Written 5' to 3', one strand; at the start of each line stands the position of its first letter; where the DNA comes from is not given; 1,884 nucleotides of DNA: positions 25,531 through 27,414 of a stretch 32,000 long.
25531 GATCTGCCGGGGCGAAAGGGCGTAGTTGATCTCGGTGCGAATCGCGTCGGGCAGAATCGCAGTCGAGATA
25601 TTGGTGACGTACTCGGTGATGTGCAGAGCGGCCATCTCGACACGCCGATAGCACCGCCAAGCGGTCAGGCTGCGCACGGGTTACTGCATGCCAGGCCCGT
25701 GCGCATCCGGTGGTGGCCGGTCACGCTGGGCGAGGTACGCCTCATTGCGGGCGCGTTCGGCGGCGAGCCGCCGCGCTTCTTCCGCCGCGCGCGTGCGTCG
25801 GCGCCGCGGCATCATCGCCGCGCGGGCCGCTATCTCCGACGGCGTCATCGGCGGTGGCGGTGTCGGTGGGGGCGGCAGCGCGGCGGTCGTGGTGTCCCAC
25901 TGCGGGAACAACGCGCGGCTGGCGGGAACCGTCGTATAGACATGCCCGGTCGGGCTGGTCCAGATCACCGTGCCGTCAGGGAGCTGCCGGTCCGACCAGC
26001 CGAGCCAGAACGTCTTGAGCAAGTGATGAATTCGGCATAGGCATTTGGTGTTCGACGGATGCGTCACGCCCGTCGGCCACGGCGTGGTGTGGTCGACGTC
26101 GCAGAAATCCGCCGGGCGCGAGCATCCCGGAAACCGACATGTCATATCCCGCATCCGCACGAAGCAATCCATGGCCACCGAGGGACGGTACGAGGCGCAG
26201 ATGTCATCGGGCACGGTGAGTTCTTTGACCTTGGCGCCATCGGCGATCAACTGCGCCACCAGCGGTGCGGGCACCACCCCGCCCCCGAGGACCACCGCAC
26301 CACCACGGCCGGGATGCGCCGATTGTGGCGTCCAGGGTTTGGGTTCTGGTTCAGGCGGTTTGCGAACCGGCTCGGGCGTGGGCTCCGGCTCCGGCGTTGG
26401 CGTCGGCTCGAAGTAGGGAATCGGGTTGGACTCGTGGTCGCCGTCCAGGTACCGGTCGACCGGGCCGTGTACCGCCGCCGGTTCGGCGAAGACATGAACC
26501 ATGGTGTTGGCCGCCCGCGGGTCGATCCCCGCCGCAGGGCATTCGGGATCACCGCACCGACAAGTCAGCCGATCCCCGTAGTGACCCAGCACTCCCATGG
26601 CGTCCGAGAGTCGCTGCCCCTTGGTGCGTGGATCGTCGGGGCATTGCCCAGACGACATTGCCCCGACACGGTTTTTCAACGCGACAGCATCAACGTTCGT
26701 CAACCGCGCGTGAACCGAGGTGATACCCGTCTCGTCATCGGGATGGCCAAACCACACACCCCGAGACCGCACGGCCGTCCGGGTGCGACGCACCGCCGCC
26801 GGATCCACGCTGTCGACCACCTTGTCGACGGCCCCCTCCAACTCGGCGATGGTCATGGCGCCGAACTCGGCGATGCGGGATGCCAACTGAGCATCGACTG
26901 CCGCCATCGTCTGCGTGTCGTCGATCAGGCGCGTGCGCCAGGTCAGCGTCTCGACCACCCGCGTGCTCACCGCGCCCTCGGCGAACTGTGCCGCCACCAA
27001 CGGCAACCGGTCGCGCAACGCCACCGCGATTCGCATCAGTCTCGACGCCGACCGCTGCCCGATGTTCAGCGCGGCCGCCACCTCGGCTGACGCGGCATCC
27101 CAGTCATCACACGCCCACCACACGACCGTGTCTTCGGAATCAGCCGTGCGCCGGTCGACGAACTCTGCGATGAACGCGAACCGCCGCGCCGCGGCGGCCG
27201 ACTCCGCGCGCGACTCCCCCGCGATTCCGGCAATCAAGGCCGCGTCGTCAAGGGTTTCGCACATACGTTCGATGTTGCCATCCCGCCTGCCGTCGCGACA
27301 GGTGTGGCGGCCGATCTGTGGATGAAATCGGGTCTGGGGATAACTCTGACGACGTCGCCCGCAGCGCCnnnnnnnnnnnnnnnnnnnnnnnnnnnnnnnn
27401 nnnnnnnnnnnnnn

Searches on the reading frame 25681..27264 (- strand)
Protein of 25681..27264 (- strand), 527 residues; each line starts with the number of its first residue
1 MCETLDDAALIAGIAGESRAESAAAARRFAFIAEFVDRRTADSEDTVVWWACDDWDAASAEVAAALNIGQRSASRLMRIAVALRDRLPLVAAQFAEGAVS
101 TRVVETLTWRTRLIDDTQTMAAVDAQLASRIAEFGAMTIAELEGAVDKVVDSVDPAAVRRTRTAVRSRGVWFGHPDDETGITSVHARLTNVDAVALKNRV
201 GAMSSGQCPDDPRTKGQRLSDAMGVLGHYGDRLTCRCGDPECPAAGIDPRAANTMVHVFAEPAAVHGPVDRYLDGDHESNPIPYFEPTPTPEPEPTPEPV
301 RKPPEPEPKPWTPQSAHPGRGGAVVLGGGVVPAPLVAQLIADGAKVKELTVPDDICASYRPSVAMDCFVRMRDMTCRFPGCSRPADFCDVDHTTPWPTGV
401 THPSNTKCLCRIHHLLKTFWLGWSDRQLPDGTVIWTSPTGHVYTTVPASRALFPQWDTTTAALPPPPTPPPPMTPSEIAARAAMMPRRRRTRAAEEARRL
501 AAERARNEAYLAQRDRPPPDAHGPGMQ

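Call 48: search_protein_families(library=pfam, proteins=[window:25681-27264:-])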
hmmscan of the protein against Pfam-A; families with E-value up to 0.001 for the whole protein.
window:25681-27264:- (527 aa): 1 family
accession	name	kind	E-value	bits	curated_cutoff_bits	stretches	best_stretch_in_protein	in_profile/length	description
PF02720.22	DUF222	-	9.3e-43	147.1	24.4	1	18-267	3-248/306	Domain of unknown function (DUF222)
